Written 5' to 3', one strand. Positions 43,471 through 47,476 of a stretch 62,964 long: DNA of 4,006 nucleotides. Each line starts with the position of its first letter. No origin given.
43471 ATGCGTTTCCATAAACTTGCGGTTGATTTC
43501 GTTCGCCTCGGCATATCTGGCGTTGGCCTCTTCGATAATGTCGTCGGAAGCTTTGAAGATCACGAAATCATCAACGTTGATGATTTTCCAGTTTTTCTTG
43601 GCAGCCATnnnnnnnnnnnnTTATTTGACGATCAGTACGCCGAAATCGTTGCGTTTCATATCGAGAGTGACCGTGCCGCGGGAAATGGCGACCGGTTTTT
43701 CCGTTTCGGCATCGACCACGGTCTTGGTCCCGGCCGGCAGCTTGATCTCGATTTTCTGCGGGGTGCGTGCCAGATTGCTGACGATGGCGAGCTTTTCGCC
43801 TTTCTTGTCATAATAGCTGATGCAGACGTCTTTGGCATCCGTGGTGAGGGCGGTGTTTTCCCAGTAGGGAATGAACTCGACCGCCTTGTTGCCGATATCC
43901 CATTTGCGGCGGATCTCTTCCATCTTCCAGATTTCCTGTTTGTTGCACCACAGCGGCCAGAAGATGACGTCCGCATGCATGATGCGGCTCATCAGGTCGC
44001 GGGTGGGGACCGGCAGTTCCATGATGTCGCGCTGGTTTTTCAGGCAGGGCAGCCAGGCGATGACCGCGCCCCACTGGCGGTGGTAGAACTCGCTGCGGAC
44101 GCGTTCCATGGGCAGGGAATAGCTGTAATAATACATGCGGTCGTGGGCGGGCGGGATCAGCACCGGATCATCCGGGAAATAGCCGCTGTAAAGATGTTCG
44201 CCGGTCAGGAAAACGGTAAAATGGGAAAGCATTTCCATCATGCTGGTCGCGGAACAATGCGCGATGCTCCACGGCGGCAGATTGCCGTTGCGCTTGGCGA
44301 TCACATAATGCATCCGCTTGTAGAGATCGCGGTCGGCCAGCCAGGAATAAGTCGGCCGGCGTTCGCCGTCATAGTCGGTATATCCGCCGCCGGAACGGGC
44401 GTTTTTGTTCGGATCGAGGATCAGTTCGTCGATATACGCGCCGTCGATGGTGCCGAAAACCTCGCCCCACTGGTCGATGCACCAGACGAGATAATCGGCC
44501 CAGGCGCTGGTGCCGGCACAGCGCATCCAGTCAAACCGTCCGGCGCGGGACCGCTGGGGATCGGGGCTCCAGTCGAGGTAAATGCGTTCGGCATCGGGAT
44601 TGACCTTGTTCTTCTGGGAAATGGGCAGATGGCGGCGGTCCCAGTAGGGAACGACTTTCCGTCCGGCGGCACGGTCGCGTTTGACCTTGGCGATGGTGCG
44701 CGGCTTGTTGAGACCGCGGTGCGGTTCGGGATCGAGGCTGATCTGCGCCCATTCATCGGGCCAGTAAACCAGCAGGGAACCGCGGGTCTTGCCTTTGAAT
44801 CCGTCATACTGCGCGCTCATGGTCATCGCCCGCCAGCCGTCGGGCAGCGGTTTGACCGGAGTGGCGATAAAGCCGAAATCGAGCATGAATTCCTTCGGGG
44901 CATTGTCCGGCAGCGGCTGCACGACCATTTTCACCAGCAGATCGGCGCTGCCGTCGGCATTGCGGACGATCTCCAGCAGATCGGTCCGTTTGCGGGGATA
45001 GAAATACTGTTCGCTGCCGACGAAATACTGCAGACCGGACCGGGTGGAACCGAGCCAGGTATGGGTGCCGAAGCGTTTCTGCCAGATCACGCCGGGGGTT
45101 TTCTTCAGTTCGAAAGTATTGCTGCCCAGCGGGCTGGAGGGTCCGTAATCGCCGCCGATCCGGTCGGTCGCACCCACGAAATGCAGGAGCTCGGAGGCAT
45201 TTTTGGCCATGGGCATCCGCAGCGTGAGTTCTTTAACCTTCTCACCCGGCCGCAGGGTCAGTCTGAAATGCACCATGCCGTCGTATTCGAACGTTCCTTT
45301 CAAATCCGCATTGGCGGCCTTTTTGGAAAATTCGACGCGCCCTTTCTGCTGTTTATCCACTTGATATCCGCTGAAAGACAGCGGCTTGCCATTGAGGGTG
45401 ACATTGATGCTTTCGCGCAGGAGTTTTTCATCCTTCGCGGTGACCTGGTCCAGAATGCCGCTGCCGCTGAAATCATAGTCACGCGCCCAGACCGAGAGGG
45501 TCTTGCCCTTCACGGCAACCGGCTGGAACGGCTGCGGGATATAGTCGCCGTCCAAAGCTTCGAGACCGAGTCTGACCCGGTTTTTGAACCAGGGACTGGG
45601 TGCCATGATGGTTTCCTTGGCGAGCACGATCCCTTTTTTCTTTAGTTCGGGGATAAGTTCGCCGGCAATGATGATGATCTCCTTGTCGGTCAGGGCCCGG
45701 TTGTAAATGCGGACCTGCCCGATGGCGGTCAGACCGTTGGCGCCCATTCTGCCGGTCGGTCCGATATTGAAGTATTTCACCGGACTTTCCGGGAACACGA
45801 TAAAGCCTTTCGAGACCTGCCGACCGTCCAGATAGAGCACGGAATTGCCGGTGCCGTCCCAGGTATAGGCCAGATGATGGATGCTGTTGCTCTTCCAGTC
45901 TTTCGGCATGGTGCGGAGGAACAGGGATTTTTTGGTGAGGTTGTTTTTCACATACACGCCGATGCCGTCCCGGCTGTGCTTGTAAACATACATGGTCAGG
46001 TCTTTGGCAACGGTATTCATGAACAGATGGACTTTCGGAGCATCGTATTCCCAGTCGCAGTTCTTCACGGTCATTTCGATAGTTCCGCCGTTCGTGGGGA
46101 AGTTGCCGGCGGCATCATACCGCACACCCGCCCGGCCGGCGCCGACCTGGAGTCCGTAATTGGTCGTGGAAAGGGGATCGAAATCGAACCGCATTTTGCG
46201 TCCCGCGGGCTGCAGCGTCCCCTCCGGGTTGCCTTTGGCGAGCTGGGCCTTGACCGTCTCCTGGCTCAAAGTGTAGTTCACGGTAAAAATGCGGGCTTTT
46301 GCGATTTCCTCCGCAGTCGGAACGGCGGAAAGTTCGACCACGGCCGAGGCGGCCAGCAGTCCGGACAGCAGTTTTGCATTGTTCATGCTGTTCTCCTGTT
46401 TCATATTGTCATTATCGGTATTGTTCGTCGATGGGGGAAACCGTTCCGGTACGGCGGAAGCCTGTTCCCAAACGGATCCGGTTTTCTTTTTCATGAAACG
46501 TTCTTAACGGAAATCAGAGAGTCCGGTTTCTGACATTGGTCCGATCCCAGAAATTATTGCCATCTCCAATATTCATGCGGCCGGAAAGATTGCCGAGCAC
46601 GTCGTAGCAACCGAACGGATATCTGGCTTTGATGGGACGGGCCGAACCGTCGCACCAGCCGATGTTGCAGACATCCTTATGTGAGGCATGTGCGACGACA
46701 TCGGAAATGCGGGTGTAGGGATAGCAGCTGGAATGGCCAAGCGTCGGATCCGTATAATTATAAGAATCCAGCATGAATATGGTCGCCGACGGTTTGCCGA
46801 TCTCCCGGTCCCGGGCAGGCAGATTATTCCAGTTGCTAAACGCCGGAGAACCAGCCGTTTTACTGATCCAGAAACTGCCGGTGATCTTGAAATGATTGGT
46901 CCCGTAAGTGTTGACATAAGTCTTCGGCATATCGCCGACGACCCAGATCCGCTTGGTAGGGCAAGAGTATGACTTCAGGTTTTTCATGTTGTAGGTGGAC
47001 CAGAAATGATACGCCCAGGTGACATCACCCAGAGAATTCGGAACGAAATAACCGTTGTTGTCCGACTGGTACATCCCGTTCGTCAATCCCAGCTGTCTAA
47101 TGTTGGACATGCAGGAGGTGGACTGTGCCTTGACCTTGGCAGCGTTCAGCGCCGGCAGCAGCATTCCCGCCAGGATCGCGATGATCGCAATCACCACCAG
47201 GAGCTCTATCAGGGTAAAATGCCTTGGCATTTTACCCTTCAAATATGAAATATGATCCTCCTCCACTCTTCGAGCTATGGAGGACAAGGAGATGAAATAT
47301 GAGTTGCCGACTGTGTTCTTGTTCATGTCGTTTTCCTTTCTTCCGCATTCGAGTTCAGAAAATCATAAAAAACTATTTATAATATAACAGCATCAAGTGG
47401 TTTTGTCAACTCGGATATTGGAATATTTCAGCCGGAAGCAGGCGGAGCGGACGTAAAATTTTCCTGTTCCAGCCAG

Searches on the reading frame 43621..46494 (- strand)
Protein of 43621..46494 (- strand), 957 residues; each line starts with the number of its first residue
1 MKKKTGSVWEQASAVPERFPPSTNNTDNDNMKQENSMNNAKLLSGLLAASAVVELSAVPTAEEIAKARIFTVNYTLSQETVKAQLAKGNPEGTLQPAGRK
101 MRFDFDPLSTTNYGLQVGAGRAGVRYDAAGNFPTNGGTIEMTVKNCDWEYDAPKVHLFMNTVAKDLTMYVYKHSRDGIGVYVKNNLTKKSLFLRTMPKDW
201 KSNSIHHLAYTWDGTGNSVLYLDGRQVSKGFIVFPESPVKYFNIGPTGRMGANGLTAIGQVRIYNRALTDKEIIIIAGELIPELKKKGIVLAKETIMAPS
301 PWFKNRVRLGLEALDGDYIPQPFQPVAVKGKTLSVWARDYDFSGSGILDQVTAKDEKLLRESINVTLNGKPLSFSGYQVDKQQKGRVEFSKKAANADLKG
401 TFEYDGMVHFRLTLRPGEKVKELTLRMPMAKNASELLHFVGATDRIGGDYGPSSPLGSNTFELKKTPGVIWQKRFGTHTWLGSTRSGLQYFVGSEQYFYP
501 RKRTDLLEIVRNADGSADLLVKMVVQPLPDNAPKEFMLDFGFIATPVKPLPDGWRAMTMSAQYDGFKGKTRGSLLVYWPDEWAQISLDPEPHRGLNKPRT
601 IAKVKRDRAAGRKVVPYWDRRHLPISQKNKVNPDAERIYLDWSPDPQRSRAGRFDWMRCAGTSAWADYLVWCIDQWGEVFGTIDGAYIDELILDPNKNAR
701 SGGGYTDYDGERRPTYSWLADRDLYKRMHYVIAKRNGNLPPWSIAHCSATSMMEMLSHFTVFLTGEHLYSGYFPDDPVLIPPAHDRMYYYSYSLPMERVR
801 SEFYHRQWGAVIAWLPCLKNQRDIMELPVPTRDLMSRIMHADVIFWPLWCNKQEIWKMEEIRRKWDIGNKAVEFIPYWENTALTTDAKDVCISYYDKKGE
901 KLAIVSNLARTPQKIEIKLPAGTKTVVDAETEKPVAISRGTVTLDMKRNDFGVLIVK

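Call 34: search_protein_families(library=pfam, proteins=[window:43621-46494:-], max_evalue=0.001)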
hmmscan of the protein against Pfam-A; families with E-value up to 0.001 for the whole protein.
window:43621-46494:- (957 aa): 2 families
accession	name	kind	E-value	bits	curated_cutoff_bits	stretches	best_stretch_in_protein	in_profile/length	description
PF19543.5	GH123_N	-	6.1e-16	57.9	22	1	317-500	335-525/969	Glycoside hydrolase 123, N-terminal domain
PF13385.13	Laminin_G_3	-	3.3e-09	37.5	27.6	1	128-273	11-150/151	Concanavalin A-like lectin/glucanases superfamily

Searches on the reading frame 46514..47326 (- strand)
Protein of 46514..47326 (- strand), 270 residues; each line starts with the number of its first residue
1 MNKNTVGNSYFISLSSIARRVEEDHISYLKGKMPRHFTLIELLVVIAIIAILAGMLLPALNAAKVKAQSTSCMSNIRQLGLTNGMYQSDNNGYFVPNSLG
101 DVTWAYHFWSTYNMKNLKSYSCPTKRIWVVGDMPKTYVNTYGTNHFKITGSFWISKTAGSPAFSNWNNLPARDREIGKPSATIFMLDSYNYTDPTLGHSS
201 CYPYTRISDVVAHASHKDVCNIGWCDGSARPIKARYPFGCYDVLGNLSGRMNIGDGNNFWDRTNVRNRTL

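Call 3: search_protein_families(library=padloc, proteins=[window:46514-47326:-])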
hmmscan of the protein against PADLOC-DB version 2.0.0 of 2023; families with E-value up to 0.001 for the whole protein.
window:46514-47326:- (270 aa): 0 families

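Call 4: search_protein_families(library=pfam, proteins=[window:46514-47326:-])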
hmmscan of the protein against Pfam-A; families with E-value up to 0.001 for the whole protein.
window:46514-47326:- (270 aa): 1 family
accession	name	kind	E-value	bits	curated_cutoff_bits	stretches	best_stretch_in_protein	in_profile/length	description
PF07963.17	N_methyl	-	0.00021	21.2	21.2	1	37-57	7-27/27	Prokaryotic N-terminal methylation motif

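Call 6: search_protein_families(library=ncbifam, proteins=[window:46514-47326:-], max_evalue=0.01)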
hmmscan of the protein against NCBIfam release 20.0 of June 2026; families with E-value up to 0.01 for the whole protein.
window:46514-47326:- (270 aa): 9 families
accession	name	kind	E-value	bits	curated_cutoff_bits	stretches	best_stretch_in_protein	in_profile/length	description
TIGR01710.1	typeII_sec_gspG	equivalog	4.5e-08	33.2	88.85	1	36-93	2-59/134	type II secretion system major pseudopilin GspG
NF040999.1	pilin_ComGC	equivalog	5.3e-06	26.5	75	1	36-83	3-50/84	competence type IV pilus major pilin ComGC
NF007862.0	PRK10574.1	equivalog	6.4e-06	26.3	138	1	35-72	5-42/145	prepilin peptidase-dependent pilin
TIGR01708.2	typeII_sec_gspH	equivalog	1.6e-05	25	80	1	37-65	4-34/169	type II secretion system minor pseudopilin GspH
NF041775.1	typeIV_PilA_Myxo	equivalog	2.8e-05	24.2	400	1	35-87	11-63/214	type IV pilin protein PilA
TIGR02596.1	TIGR02596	subfamily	6.2e-05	23.1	70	1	37-74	1-37/196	Verru_Chthon cassette protein D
TIGR02532.1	IV_pilin_GFxxxE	domain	0.00013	21.6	16.3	1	37-56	4-23/24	prepilin-type N-terminal cleavage/methylation domain-containing protein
NF041013.1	T4P_ComGE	equivalog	0.00028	20.9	49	1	37-62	6-31/83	competence type IV pilus minor pilin ComGE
TIGR04294.2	pre_pil_HX9DG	domain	0.0042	16.9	19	1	213-232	2-21/22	H-X9-DG-CTERM domain-containing protein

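Call 67: find_encoding_contigs(protein=window:46514-47326:-, flank=10000, max_places=5)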
Protein window:46514-47326:- (270 aa): 1 contig read that carries it; 1 place shown.
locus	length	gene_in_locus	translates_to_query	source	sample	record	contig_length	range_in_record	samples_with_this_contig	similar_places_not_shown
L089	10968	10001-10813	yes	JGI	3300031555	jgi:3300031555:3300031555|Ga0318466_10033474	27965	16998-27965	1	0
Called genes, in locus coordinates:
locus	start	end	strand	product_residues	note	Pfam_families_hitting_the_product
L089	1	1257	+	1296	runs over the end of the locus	PF19543:GH123_N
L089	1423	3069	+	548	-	PF00515:TPR_1 (faint), PF07719:TPR_2 (faint), PF13181:TPR_8 (faint), PF13428:TPR_14 (faint), PF13431:TPR_17 (faint), PF13432:TPR_16 (faint), PF14559:TPR_19 (weak)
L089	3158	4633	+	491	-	PF09660:DUF2397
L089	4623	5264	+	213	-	PF09661:DUF2398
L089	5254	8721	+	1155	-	PF02463:SMC_N (weak), PF13175:AAA_15 (faint), PF13476:AAA_23, PF13555:AAA_29, PF13558:SbcC_Walker_B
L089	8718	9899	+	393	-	PF09983:JetD_C, PF09664:DUF2399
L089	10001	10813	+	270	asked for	-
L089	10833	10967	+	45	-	?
